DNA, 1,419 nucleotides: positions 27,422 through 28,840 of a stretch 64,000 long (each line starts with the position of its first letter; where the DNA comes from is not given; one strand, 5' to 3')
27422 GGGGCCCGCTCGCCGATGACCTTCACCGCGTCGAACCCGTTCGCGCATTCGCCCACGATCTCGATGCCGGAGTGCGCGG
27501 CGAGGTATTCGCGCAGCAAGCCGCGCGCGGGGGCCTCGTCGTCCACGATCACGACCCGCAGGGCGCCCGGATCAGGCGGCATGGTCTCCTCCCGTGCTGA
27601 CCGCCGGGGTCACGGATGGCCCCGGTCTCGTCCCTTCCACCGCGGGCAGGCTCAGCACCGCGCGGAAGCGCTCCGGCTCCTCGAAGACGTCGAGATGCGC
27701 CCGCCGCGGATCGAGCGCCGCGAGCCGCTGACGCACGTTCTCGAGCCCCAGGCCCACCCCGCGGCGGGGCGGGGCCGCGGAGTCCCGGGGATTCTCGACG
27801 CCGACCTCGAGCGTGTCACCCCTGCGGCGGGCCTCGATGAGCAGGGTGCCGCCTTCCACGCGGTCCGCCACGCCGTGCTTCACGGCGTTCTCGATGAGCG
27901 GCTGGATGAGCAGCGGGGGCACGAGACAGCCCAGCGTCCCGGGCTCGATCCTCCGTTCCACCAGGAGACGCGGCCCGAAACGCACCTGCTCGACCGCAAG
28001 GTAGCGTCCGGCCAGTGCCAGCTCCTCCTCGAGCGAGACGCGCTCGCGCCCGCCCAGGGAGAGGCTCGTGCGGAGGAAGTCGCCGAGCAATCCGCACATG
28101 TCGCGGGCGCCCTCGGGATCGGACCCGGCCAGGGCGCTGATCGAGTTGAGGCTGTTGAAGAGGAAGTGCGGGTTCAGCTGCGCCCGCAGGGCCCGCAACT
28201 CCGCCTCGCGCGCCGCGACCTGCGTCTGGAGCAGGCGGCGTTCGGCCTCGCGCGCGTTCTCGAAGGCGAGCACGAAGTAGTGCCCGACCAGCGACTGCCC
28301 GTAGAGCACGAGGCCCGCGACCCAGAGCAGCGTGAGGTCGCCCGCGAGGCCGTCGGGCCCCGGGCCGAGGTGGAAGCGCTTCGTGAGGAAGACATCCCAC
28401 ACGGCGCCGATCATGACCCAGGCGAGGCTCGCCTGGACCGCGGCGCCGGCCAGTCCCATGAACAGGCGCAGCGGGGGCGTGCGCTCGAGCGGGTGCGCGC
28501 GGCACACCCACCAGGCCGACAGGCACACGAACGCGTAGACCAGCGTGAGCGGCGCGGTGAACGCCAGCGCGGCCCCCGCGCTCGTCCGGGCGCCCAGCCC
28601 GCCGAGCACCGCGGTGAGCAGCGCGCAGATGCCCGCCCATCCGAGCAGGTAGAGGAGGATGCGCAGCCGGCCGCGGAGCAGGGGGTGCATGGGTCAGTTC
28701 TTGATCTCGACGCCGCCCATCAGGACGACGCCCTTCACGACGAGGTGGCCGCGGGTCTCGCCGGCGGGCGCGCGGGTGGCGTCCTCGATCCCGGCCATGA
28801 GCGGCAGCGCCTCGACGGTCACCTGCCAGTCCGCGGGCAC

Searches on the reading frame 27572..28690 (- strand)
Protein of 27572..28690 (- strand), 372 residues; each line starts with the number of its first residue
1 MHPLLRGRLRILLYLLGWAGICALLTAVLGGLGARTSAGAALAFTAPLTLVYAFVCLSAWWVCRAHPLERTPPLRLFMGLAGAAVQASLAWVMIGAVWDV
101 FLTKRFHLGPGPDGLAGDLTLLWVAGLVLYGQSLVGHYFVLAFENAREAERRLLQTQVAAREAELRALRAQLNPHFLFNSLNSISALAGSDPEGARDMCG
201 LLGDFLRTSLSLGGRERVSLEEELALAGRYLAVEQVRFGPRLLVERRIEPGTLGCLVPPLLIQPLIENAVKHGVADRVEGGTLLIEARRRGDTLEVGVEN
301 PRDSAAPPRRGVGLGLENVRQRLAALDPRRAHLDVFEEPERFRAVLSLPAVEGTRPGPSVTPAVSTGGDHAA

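Call 6: search_protein_families(library=pfam, proteins=[window:27572-28690:-], max_evalue=0.01)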
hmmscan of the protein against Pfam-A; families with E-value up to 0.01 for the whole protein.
window:27572-28690:- (372 aa): 1 family
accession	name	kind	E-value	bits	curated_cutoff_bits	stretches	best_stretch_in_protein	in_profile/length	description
PF06580.19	His_kinase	-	2.9e-24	85.6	25.2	1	163-242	1-81/81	Histidine kinase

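Call 12: find_homologous_proteins(query=window:27572-28690:-, max_evalue=1e-20)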
Query window:27572-28690:- (372 aa): 7199 proteins with E <= 1e-20 among 8000 candidates; the best 120 are listed.
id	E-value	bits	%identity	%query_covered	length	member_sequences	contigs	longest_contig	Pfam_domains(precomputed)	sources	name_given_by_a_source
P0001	1.3e-215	734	91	99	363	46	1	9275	PF06580.20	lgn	-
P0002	2.2e-205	700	87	100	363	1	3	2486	PF06580.20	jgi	jgi:two-component system sensor histidine kinase AlgZ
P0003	2.6e-205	700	88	95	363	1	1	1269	PF06580.20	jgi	-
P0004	6.1e-202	689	87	100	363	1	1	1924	PF02518.32,PF06580.20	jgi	jgi:two-component system sensor histidine kinase AlgZ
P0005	4.6e-193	660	84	95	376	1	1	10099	PF06580.20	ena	-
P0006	3.0e-187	640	82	95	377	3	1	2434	PF02518.32,PF06580.20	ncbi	-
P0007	8.1e-187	639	79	100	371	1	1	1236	PF06580.20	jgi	-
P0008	3.5e-184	630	79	100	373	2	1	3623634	PF06580.20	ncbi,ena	-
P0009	3.1e-177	607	79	99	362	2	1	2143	PF06580.20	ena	-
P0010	1.7e-169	582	76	95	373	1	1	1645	PF06580.20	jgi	-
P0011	2.9e-168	578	74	96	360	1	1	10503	PF06580.20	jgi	jgi:two-component system, LytTR family, sensor histidine kinase AlgZ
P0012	3.0e-168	578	77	95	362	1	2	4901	PF06580.20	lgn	-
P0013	4.6e-168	577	76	95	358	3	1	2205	PF06580.20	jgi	-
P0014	8.9e-168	576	73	97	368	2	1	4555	PF06580.20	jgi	jgi:signal transduction histidine kinase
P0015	1.9e-166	572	74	97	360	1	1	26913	PF06580.20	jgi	jgi:two-component system sensor histidine kinase AlgZ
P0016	5.8e-166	570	76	95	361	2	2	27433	PF06580.20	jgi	jgi:signal transduction histidine kinase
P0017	1.6e-165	569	74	95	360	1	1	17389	PF02518.32,PF06580.20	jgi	jgi:hypothetical protein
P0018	2.1e-165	569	75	95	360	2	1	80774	PF06580.20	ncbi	-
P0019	6.2e-164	564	75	95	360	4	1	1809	PF06580.20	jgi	-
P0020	1.9e-163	562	73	97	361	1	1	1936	PF06580.20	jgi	jgi:two-component system sensor histidine kinase AlgZ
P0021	2.5e-162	558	73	98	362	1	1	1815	PF06580.20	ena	-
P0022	1.5e-160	553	73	100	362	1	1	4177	PF06580.20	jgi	jgi:two-component system, LytTR family, sensor histidine kinase AlgZ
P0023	1.7e-160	552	83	84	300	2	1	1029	PF06580.20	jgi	jgi:two-component system, LytTR family, sensor histidine kinase AlgZ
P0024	1.8e-160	552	75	95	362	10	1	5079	PF06580.20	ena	-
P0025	1.8e-159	549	74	95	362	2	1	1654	PF02518.32,PF06580.20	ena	-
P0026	1.4e-158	546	72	96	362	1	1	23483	PF06580.20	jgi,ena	-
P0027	1.9e-156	539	74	90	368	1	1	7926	PF06580.20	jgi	jgi:hypothetical protein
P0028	3.7e-154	532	71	94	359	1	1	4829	PF06580.20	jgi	jgi:hypothetical protein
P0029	2.3e-153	529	71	95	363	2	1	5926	PF06580.20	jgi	jgi:two-component system sensor histidine kinase AlgZ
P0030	5.3e-153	528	70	97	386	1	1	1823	PF06580.20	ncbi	-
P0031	2.6e-151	522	71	91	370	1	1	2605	PF06580.20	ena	-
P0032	1.7e-149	516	68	98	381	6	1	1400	PF06580.20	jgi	jgi:hypothetical protein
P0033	6.0e-148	511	70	95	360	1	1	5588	PF06580.20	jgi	jgi:two-component system sensor histidine kinase AlgZ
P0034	1.0e-147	510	68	100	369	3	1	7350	PF06580.20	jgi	jgi:two-component system sensor histidine kinase AlgZ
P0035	9.2e-147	507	69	95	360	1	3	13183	PF02518.32,PF06580.20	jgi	jgi:hypothetical protein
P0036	2.2e-145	503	68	95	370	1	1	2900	PF06580.20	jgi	jgi:signal transduction histidine kinase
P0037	3.0e-144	499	68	95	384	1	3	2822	PF06580.20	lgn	-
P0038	3.2e-144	499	68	96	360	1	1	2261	PF06580.20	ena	-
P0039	4.1e-144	498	65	99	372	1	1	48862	PF06580.20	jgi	jgi:hypothetical protein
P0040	2.7e-143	496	68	94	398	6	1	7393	PF06580.20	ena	-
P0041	5.0e-143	495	69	95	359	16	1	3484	PF02518.32,PF06580.20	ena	-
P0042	5.8e-143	495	68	95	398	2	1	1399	PF06580.20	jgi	jgi:two-component system, LytTR family, sensor histidine kinase AlgZ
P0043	6.7e-143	494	69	95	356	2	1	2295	PF06580.20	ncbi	-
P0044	3.2e-141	489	65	99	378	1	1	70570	PF02518.32,PF06580.20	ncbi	-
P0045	4.2e-141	489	68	95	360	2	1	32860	PF06580.20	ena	-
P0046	4.3e-141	489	66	98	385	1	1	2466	PF06580.20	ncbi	-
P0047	1.7e-140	487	67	94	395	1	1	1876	PF06580.20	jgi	jgi:two-component system, LytTR family, sensor histidine kinase AlgZ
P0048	1.9e-140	486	68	94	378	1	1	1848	PF06580.20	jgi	jgi:two-component system sensor histidine kinase AlgZ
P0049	3.0e-140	486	68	95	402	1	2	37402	PF06580.20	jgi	jgi:two-component system sensor histidine kinase AlgZ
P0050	3.2e-140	486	68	96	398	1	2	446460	PF06580.20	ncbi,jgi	ncbi:MAG TPA: histidine kinase [Candidatus Eisenbacteria bacterium]|jgi:hypothetical protein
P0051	5.3e-140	485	67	95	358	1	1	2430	PF06580.20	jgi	-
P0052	6.0e-140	485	69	95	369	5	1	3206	PF06580.20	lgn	-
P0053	1.4e-139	484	70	84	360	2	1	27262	PF06580.20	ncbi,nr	ncbi:MAG: hypothetical protein A2W00_13950 [Candidatus Eisenbacteria bacterium RBG_16_71_46]|nr:MAG:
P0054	1.8e-139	483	66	95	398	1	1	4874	PF06580.20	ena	-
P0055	2.3e-139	483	66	95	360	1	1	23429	PF06580.20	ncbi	-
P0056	3.2e-139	482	65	95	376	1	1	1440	PF06580.20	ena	-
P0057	3.3e-139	482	68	95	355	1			PF06580.20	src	-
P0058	4.3e-139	482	68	96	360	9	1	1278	PF02518.32,PF06580.20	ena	-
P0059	3.0e-138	479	66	95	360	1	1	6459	PF06580.20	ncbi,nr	ncbi:MAG TPA: histidine kinase [Candidatus Limnocylindria bacterium]|nr:histidine kinase [Candidatus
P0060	3.8e-138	479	67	92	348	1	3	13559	PF02518.32,PF06580.20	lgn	-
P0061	1.9e-137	477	66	97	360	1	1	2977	PF06580.20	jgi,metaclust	metaclust:\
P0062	3.6e-137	476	66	95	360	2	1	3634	PF06580.20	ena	-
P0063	9.0e-137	474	65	94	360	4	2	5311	PF06580.20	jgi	jgi:hypothetical protein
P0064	9.4e-137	474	67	96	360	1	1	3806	PF06580.20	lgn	-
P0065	1.1e-136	474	66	95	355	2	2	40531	PF06580.20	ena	-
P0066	1.2e-136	474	67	95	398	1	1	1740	PF02518.32,PF06580.20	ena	-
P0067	2.5e-136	473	67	95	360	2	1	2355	PF06580.20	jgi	-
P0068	4.1e-136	472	67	97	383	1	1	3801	PF02518.32,PF06580.20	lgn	-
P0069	5.7e-136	472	65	95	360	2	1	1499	PF06580.20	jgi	-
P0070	8.2e-136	471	69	83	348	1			PF06580.20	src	-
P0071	2.1e-135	470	65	96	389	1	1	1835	PF06580.20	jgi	jgi:two-component system, LytTR family, sensor histidine kinase AlgZ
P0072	2.4e-135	470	65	95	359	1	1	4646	PF06580.20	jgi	jgi:two-component system sensor histidine kinase AlgZ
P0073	6.0e-135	468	65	94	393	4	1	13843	PF06580.20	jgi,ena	-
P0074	6.6e-135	468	64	97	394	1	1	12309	PF02518.32,PF06580.20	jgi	jgi:two-component system, LytTR family, sensor histidine kinase AlgZ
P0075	1.7e-134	467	69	84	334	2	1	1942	PF06580.20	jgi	-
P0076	9.2e-134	464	65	95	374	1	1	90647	PF02518.32,PF06580.20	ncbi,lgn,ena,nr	ncbi:MAG: histidine kinase [Acidobacteriia bacterium]|nr:histidine kinase [Terriglobia bacterium]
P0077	9.7e-134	464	64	96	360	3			PF06580.20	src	-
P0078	1.3e-133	464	64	94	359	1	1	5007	PF06580.20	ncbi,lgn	ncbi:MAG: sensor histidine kinase [Candidatus Eiseniibacteriota bacterium]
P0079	1.4e-133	464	64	94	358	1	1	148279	PF06580.20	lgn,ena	-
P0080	1.4e-133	464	64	94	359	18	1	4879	PF06580.20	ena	-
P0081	1.5e-133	464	63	99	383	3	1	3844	PF06580.20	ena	-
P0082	1.8e-133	463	62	96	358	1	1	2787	PF06580.20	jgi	jgi:hypothetical protein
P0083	1.8e-133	463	65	95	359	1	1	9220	PF06580.20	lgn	-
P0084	7.0e-133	461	63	99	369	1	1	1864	PF06580.20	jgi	jgi:hypothetical protein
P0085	7.6e-133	461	64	94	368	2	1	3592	PF06580.20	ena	-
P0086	8.3e-133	461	63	95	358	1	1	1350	PF06580.20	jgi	-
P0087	1.0e-132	461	64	95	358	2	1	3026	PF02518.32,PF06580.20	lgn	-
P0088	1.1e-132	461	64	95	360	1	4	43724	PF06580.20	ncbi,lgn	-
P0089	1.1e-132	461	61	95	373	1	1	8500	PF06580.20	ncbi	-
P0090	4.2e-132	459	64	96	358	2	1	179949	PF06580.20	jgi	jgi:sensor histidine kinase YesM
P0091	5.0e-132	459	64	94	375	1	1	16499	PF02518.32,PF06580.20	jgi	jgi:two-component system, LytTR family, sensor histidine kinase AlgZ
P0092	5.1e-132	459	65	95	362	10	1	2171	PF06580.20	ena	-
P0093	1.6e-131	457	64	94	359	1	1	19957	PF06580.20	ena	-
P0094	1.8e-131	457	69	85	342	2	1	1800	PF06580.20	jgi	jgi:hypothetical protein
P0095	1.9e-131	457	62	95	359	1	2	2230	PF06580.20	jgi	jgi:signal transduction histidine kinase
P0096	2.0e-131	457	64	96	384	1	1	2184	PF06580.20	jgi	jgi:hypothetical protein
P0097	2.0e-131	457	64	88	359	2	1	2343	PF02518.32,PF06580.20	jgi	-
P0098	2.3e-131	457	62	97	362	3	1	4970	PF02518.32,PF06580.20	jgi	jgi:hypothetical protein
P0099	3.7e-131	456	65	94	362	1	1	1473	PF06580.20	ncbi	-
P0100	3.9e-131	456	60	98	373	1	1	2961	PF06580.20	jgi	jgi:hypothetical protein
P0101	5.3e-131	455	64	95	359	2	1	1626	PF06580.20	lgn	-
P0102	9.7e-131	454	68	87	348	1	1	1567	PF06580.20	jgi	jgi:hypothetical protein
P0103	2.1e-130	453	64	94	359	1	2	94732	PF06580.20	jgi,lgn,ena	-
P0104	2.8e-130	453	69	84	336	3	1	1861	PF06580.20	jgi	-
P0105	3.4e-130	453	63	94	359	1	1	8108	PF06580.20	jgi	jgi:hypothetical protein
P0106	4.2e-130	452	64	94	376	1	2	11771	PF06580.20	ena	-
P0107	4.2e-130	452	64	95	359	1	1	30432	PF06580.20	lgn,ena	-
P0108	7.5e-130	452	62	97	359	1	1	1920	PF06580.20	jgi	jgi:Histidine kinase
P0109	7.6e-130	452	62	95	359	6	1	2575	PF06580.20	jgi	-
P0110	1.0e-129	451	63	94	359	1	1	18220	PF06580.20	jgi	jgi:two-component system sensor histidine kinase AlgZ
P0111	1.1e-129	451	62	99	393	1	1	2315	PF06580.20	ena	-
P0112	1.5e-129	451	64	96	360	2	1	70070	PF06580.20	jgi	jgi:two-component system, LytTR family, sensor histidine kinase AlgZ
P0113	1.5e-129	451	63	95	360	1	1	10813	PF06580.20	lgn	-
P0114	1.5e-129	450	64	94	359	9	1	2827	PF06580.20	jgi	jgi:two-component sensor histidine kinase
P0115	1.7e-129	450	64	95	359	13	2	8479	PF02518.32,PF06580.20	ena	-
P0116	1.9e-129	450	63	94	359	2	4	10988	PF02518.32,PF06580.20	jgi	jgi:sensor histidine kinase YesM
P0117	2.2e-129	450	63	97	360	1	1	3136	PF06580.20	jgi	jgi:two-component system, LytTR family, sensor histidine kinase AlgZ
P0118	2.2e-129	450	60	98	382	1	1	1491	PF06580.20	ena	-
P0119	4.5e-129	449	63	95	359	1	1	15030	PF02518.32,PF06580.20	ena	-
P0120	4.8e-129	449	60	96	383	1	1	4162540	PF06580.20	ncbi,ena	-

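Call 15: find_related_loci(query=A1, collection=genome_contigs, flank=6000)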
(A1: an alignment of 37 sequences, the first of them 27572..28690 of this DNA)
Query A1 (372 aa) in genome_contigs; peptide patterns used: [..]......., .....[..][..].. (x = any residue, [..] = any of these).
600 stretches matched a pattern (row limit reached: there are more); 586 encode a relative of the query (tblastn E <= 1e-3); the best 80 are kept; 80 distinct loci.
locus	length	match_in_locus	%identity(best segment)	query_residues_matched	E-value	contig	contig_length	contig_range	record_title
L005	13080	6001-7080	52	1-352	7e-108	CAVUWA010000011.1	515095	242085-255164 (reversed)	MAG: Candidatus Eisenbacteria bacterium isolate MFD05684.bin.1.290 genome assembly, contig: contig_79503, whole genome s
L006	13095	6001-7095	45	1-366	3e-83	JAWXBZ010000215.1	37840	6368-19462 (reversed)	MAG: Candidatus Eisenbacteria bacterium isolate MP8IB2.79 k99_1314945, whole genome shotgun sequence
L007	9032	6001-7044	45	1-349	4e-82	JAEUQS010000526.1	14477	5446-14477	MAG: Acidobacteria bacterium isolate new MAG-257 k141_3146359, whole genome shotgun sequence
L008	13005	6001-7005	45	1-349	1e-79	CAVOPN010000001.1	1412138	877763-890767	MAG: Bryobacterales bacterium isolate MFD10064.bin.1.78 genome assembly, contig: contig_10289, whole genome shotgun sequ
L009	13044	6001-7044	43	1-350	3e-78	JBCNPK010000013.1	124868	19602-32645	MAG: Pseudoduganella sp. isolate SMAGNO151 Contig13, whole genome shotgun sequence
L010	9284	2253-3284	44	1-350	2e-77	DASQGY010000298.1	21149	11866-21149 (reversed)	MAG TPA_asm: Bryobacteraceae bacterium isolate SMAG_U11819 k141_765412, whole genome shotgun sequence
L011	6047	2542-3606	48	1-349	6e-77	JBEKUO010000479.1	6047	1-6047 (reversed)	MAG: Bryobacteraceae bacterium isolate SPRUCE 583 SPRUCE_583_479, whole genome shotgun sequence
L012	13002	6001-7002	45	1-350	3e-76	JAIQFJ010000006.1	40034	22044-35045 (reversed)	MAG: Terriglobia bacterium isolate SRVP_25 SR-VP_26_10_2019_C_20cm_scaffold_1770, whole genome shotgun sequence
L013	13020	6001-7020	43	13-350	4e-75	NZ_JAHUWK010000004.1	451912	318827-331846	Duganella sp. sic0402 NODE_4_length_451912_cov_22.934245, whole genome shotgun sequence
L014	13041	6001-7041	44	1-350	3e-74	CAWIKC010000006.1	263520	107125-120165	MAG: Bryobacterales bacterium isolate MFD09286.bin.1.102 genome assembly, contig: contig_43320, whole genome shotgun seq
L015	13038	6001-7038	44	13-369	2e-74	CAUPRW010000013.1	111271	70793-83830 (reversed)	MAG: uncultured Duganella sp. isolate m17-metabat.1 genome assembly, contig: m17-c44, whole genome shotgun sequence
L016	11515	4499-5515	42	13-357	6e-74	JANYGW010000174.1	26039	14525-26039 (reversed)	MAG: Massilia sp. isolate 341R_metabinner_93_sub 341R_k141_190244, whole genome shotgun sequence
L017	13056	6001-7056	46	1-349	2e-72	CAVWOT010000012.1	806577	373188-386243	MAG: Bryobacterales bacterium isolate MFD09567.bin.2.8 genome assembly, contig: contig_38178, whole genome shotgun seque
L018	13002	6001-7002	43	21-350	2e-72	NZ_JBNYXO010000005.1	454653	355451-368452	Janthinobacterium sp. RB2P8 NODE_5_length_454653_cov_55.152800, whole genome shotgun sequence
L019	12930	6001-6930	44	39-350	2e-72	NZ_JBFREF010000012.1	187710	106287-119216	Pseudoduganella sp. RAF19 SCAFFOLD_11, whole genome shotgun sequence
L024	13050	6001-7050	42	3-353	1e-71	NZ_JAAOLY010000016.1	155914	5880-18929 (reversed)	Janthinobacterium lividum strain HSC-65S10 NODE_16_length_155914_cov_16.405605, whole genome shotgun sequence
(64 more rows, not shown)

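Call 18: find_encoding_contigs(protein=P0001, flank=5000, max_places=2)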
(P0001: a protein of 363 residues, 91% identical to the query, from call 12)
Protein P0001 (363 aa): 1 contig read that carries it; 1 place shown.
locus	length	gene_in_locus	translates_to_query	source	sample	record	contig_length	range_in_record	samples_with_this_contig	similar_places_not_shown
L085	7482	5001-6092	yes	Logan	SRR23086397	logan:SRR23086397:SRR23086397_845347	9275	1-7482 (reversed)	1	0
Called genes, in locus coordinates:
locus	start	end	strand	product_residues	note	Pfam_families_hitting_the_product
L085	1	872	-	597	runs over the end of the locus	PF02085:Cytochrom_CIII (faint), PF14537:Cytochrom_c3_2 (faint), PF14522:Cytochrome_C7 (weak)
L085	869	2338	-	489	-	PF12797:Fer4_2 (faint), PF12837:Fer4_6 (weak), PF12838:Fer4_7 (weak), PF13237:Fer4_10, PF14697:Fer4_21 (weak), PF00890:FAD_binding_2 (weak), PF07992:Pyr_redox_2, PF13738:Pyr_redox_3, +4 more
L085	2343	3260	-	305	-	-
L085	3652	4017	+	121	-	PF18917:LiaI-LiaF-like_TM1, PF22570:LiaF-TM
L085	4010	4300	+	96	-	-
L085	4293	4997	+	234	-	PF18917:LiaI-LiaF-like_TM1, PF22570:LiaF-TM, PF18917:LiaI-LiaF-like_TM1, PF09922:LiaF-like_C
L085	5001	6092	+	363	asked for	PF06580:His_kinase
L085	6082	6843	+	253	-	PF00072:Response_reg, PF04397:LytTR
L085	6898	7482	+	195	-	?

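Call 19: find_encoding_contigs(protein=P0005, flank=5000, max_places=2)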
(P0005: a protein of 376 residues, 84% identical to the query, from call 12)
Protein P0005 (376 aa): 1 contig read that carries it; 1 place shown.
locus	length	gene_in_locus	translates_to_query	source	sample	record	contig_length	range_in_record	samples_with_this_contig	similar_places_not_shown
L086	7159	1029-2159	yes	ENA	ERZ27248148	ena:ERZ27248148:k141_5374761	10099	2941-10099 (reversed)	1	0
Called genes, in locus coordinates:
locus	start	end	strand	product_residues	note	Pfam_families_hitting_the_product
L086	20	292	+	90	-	-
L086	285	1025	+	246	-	PF18917:LiaI-LiaF-like_TM1 (weak), PF22570:LiaF-TM, PF18917:LiaI-LiaF-like_TM1, PF09922:LiaF-like_C (weak)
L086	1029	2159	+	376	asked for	PF06580:His_kinase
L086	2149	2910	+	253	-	PF00072:Response_reg, PF04397:LytTR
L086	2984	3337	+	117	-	PF01329:Pterin_4a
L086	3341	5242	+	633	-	PF00246:Peptidase_M14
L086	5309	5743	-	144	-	PF00210:Ferritin, PF02915:Rubrerythrin (weak)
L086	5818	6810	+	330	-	PF14321:DUF4382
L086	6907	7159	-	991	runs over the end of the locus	PF00246:Peptidase_M14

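Call 20: find_encoding_contigs(protein=P0008, flank=5000, max_places=2)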
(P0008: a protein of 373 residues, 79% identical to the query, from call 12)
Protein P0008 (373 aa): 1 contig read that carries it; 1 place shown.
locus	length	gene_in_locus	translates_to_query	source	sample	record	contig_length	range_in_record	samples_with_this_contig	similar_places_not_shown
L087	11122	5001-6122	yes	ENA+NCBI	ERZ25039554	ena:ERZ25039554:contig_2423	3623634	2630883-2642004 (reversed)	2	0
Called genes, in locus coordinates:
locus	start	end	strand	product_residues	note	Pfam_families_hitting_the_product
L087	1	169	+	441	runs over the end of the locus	PF00764:Arginosuc_synth, PF20979:Arginosuc_syn_C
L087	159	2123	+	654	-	PF00206:Lyase_1, PF14698:ASL_C2, PF00583:Acetyltransf_1, PF13673:Acetyltransf_10 (weak), PF13508:Acetyltransf_7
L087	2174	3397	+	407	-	PF01960:ArgJ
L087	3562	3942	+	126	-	PF18917:LiaI-LiaF-like_TM1 (weak), PF22570:LiaF-TM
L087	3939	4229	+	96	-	-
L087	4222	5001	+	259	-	PF18917:LiaI-LiaF-like_TM1 (weak), PF22570:LiaF-TM, PF18917:LiaI-LiaF-like_TM1, PF09922:LiaF-like_C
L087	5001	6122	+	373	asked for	PF06580:His_kinase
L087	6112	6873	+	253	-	PF00072:Response_reg, PF04397:LytTR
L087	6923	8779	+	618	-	PF00246:Peptidase_M14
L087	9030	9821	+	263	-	PF14321:DUF4382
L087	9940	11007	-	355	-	PF00586:AIRS, PF02769:AIRS_C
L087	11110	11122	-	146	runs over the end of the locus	PF00571:CBS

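Call 21: find_encoding_contigs(protein=P0018, flank=5000, max_places=2)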
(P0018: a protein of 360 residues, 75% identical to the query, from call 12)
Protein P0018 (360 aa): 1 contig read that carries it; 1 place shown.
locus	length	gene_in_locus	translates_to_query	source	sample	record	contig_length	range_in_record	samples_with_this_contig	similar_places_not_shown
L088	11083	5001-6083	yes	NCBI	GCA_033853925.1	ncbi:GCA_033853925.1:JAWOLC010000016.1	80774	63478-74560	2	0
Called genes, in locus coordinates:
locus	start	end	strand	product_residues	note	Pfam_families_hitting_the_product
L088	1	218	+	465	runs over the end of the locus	PF00764:Arginosuc_synth, PF20979:Arginosuc_syn_C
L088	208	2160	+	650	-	PF00206:Lyase_1, PF14698:ASL_C2, PF00583:Acetyltransf_1, PF13673:Acetyltransf_10, PF13508:Acetyltransf_7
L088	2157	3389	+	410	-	PF01960:ArgJ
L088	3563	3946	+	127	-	PF18917:LiaI-LiaF-like_TM1, PF22570:LiaF-TM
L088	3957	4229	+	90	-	-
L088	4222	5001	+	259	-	PF18917:LiaI-LiaF-like_TM1, PF22570:LiaF-TM, PF18917:LiaI-LiaF-like_TM1, PF09922:LiaF-like_C (faint)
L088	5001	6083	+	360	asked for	PF06580:His_kinase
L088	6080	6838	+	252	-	PF00072:Response_reg, PF04397:LytTR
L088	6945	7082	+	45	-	-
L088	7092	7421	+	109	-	PF00578:AhpC-TSA (weak), PF13911:AhpC-TSA_2 (faint)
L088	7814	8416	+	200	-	-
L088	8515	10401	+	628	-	PF00246:Peptidase_M14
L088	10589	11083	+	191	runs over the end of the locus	PF13505:OMP_b-brl (weak)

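Call 38: search_protein_families(library=ncbifam, proteins=[window:27572-28690:-], max_evalue=0.001)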
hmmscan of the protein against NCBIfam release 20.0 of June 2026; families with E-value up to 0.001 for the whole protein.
window:27572-28690:- (372 aa): 0 families

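Call 61: search_protein_families(library=pfam, proteins=[L024:4677-5180:+, L024:5149-5985:+, L024:5992-7068:+, L024:7065-7817:+], max_evalue=0.001)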
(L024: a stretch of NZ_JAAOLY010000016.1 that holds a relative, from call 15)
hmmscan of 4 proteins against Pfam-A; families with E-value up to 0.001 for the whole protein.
L024:4677-5180:+ (167 aa): 2 families
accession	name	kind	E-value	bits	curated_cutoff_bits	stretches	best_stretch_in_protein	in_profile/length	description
PF22570.1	LiaF-TM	-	1.2e-15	58.5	27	1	54-151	1-94/98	LiaF transmembrane domain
PF18917.5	LiaI-LiaF-like_TM1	-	3.1e-14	53.2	27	1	53-98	1-42/42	LiaI-LiaF-like transmembrane region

L024:5149-5985:+ (278 aa): 3 families
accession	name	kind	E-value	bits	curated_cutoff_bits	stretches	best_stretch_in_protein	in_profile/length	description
PF18917.5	LiaI-LiaF-like_TM1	-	5.4e-17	62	27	2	20-61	1-41/42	LiaI-LiaF-like transmembrane region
PF22570.1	LiaF-TM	-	6.6e-16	59.4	27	1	21-114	1-93/98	LiaF transmembrane domain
PF09922.15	LiaF-like_C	-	0.00022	21.5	29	1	192-249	14-72/114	Cell wall-active antibiotics response LiaF, C-terminal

L024:5992-7068:+ (358 aa): 1 family
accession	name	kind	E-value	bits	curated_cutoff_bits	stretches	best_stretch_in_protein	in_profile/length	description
PF06580.19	His_kinase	-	1.2e-23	83.6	25.2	1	163-242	1-81/81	Histidine kinase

L024:7065-7817:+ (250 aa): 2 families
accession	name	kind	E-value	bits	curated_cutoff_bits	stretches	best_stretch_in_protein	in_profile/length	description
PF04397.21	LytTR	-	5.2e-23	81.5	22.6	1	154-248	2-96/98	LytTr DNA-binding domain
PF00072.30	Response_reg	-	1.3e-22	80.5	30.2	1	8-114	1-110/111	Response regulator receiver domain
